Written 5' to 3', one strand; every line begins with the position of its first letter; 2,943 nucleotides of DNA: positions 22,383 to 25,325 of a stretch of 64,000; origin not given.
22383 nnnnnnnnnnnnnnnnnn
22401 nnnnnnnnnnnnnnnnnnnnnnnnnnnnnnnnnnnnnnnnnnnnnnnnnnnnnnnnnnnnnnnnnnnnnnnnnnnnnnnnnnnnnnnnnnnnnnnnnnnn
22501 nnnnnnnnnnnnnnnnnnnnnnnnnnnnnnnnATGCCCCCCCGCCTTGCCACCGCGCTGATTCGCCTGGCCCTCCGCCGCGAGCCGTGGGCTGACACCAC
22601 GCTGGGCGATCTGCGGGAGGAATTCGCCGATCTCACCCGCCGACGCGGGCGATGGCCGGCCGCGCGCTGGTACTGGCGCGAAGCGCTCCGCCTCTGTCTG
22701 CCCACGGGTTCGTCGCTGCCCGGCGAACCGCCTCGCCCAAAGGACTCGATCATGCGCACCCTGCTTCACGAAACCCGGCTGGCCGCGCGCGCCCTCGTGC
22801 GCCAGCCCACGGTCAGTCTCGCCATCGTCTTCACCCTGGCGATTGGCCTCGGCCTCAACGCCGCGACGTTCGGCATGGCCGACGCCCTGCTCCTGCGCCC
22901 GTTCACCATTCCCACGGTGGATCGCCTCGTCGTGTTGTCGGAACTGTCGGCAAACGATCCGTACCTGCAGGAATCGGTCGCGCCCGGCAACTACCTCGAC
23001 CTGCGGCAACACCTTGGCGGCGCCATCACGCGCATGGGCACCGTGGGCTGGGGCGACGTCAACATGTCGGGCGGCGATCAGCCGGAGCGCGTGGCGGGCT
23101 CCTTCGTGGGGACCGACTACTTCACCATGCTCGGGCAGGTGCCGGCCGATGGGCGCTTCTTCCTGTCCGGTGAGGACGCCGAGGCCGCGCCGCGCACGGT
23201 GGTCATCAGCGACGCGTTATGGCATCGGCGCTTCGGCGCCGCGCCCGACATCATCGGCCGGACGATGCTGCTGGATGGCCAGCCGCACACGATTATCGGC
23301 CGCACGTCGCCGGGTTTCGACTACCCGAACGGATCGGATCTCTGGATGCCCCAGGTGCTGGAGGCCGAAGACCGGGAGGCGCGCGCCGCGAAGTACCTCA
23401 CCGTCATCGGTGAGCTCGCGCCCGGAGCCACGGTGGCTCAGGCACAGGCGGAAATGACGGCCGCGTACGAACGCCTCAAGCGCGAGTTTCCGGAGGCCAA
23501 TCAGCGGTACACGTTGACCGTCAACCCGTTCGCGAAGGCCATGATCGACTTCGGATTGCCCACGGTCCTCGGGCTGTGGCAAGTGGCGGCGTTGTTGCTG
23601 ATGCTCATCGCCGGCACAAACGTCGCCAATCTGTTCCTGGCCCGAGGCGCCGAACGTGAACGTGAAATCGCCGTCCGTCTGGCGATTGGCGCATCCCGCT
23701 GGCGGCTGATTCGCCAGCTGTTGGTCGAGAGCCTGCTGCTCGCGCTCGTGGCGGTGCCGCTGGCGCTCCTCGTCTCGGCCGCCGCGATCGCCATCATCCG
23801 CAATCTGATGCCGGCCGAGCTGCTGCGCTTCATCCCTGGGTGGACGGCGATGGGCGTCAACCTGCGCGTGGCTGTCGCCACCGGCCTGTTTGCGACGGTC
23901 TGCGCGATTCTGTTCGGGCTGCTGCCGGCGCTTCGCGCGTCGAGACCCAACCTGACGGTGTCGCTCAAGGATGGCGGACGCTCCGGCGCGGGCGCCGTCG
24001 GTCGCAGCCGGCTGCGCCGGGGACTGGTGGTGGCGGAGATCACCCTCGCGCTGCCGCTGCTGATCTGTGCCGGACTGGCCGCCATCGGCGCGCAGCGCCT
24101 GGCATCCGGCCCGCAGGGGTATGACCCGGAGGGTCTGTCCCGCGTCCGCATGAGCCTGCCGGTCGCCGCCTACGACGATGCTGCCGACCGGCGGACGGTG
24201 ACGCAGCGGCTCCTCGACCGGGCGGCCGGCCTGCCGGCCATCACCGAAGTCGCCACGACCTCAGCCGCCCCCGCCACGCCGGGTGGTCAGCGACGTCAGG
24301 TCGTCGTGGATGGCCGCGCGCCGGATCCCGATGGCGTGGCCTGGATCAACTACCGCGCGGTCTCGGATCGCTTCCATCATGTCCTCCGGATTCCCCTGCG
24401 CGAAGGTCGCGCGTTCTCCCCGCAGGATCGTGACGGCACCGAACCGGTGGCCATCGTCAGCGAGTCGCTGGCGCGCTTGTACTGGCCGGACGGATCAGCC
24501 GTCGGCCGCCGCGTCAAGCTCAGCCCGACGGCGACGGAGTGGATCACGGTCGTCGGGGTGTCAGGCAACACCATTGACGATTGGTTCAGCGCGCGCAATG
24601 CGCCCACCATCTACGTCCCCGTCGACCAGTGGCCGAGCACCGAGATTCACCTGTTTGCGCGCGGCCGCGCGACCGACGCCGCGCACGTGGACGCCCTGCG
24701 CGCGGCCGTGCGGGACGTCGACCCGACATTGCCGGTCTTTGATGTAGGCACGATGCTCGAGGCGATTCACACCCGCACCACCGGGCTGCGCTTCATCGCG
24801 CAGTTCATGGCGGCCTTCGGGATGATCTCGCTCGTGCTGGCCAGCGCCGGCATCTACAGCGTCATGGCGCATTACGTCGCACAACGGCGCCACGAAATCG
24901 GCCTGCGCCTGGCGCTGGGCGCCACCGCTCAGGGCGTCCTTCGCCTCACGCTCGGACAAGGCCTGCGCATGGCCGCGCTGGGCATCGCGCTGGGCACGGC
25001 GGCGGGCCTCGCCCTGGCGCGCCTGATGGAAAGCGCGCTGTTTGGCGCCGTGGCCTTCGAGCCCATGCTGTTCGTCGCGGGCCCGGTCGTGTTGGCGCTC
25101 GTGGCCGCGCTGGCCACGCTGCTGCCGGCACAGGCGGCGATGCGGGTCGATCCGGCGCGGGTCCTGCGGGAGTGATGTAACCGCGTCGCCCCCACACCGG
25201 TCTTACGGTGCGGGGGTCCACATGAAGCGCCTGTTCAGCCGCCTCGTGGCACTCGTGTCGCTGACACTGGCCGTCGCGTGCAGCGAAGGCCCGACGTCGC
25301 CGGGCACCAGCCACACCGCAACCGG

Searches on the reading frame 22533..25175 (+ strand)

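Call 82: search_protein_families(library=pfam, proteins=[window:22533-25175:+], max_evalue=0.001)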
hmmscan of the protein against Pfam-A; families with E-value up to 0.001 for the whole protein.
window:22533-25175:+ (880 aa): 2 families
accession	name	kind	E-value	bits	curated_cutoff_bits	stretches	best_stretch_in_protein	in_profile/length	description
PF12704.14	MacB_PCD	-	3.2e-34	119.5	27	2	95-310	1-206/207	MacB-like periplasmic core domain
PF02687.27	FtsX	-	9.1e-28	97.2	25.5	2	352-473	3-119/120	FtsX-like permease C-terminal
